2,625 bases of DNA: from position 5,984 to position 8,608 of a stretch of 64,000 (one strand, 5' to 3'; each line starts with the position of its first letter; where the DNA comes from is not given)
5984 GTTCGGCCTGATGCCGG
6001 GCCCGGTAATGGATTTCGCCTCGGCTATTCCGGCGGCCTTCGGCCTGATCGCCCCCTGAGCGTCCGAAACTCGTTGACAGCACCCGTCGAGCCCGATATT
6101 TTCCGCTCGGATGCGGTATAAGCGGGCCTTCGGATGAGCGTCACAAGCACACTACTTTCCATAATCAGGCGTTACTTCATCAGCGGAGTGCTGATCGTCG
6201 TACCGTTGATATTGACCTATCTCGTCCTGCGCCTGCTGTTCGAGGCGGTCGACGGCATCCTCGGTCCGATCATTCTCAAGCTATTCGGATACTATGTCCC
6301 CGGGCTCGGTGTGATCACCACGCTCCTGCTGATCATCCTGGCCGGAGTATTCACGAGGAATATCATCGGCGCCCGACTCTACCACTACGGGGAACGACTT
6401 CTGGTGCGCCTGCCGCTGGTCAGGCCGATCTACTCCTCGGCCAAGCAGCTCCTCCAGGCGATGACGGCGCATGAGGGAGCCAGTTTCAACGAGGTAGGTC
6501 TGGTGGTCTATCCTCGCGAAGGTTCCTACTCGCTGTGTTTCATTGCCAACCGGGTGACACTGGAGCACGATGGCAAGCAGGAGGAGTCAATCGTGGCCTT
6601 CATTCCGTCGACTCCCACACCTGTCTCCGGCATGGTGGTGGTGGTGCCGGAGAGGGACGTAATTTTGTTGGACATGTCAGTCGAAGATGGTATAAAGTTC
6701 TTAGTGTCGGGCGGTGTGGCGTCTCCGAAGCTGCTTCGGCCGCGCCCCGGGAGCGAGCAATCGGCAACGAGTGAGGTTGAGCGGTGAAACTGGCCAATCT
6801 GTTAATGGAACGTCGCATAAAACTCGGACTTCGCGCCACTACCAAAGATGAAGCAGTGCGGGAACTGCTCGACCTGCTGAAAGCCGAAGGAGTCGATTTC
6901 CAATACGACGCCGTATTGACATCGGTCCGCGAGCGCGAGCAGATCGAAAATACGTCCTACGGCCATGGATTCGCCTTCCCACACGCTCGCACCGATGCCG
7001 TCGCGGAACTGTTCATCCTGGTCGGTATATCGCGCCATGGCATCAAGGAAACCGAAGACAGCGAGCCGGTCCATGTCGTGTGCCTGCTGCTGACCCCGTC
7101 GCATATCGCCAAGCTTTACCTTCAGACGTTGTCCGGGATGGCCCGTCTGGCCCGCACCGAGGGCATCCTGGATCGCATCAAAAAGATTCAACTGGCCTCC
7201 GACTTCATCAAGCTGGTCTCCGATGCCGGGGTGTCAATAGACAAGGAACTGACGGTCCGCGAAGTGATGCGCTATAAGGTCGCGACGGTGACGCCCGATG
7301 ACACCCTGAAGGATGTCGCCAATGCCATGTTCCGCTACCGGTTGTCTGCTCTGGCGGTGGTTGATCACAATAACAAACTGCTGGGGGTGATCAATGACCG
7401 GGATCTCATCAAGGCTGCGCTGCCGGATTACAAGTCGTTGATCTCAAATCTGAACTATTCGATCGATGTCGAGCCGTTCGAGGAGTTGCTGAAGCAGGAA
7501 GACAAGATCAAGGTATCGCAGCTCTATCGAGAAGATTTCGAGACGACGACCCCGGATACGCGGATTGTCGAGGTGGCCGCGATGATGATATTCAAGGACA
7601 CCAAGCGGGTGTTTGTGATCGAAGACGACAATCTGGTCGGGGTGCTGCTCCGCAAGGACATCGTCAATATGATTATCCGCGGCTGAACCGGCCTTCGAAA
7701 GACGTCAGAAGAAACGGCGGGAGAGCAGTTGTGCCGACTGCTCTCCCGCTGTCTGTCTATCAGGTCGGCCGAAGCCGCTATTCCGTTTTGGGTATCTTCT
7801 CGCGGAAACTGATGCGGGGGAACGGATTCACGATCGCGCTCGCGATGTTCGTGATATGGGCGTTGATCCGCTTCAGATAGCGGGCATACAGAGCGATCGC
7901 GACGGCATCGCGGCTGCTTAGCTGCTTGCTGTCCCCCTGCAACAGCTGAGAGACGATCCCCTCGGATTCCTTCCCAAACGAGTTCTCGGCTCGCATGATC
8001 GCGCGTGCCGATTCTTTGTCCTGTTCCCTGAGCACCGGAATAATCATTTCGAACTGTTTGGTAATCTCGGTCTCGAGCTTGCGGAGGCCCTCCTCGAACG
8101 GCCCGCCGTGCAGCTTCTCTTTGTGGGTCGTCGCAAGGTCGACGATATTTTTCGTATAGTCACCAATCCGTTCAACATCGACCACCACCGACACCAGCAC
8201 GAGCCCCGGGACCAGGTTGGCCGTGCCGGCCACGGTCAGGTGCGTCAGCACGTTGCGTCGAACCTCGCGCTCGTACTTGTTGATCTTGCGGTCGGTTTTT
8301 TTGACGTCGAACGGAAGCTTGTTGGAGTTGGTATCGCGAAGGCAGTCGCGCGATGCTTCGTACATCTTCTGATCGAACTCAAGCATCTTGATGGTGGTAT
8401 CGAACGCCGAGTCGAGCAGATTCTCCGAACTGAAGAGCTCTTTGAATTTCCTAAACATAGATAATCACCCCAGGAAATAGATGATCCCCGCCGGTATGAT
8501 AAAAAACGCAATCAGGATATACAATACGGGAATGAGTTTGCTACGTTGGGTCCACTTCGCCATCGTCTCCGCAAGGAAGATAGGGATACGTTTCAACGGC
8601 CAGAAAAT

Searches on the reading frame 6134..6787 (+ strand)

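Call 59: search_protein_families(library=pfam, proteins=[window:6134-6787:+], max_evalue=0.0001)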
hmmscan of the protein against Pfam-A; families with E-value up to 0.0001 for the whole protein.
window:6134-6787:+ (217 aa): 1 family
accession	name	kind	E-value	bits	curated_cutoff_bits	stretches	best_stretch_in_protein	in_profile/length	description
PF04367.18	DUF502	-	1.8e-25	89.3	23.8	1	61-165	1-107/107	Protein of unknown function (DUF502)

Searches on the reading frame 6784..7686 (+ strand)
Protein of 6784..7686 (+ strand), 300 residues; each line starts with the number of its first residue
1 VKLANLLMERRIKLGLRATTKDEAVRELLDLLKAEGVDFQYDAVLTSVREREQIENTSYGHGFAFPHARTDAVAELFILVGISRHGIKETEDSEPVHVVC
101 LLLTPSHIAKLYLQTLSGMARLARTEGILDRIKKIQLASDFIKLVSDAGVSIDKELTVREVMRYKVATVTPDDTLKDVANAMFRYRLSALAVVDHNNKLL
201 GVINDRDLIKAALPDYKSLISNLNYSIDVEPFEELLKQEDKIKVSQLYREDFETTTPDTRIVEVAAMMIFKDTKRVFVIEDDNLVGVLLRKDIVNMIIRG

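Call 59: search_protein_families(library=pfam, proteins=[window:6784-7686:+], max_evalue=0.0001)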
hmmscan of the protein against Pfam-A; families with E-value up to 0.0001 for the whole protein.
window:6784-7686:+ (300 aa): 2 families
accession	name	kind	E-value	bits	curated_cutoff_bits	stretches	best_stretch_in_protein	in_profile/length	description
PF00571.33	CBS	-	1.2e-23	83.6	24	2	158-212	1-55/57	CBS domain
PF00359.27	PTS_EIIA_2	-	3e-22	79.6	27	1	6-146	2-142/144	Phosphoenolpyruvate-dependent sugar phosphotransferase system, EIIA 2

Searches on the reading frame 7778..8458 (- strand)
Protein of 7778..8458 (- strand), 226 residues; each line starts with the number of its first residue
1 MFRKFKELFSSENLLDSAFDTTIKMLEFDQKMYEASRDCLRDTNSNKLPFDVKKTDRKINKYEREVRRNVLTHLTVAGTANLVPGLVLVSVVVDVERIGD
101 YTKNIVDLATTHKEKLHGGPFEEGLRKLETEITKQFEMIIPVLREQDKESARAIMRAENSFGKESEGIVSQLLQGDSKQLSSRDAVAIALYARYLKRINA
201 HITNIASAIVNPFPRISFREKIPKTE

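Call 59: search_protein_families(library=pfam, proteins=[window:7778-8458:-], max_evalue=0.0001)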
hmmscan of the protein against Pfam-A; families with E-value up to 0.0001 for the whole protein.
window:7778-8458:- (226 aa): 1 family
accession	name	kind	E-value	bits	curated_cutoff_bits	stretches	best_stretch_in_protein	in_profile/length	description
PF01895.24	PhoU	-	3.5e-21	75.8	23.5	2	24-108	3-88/89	PhoU domain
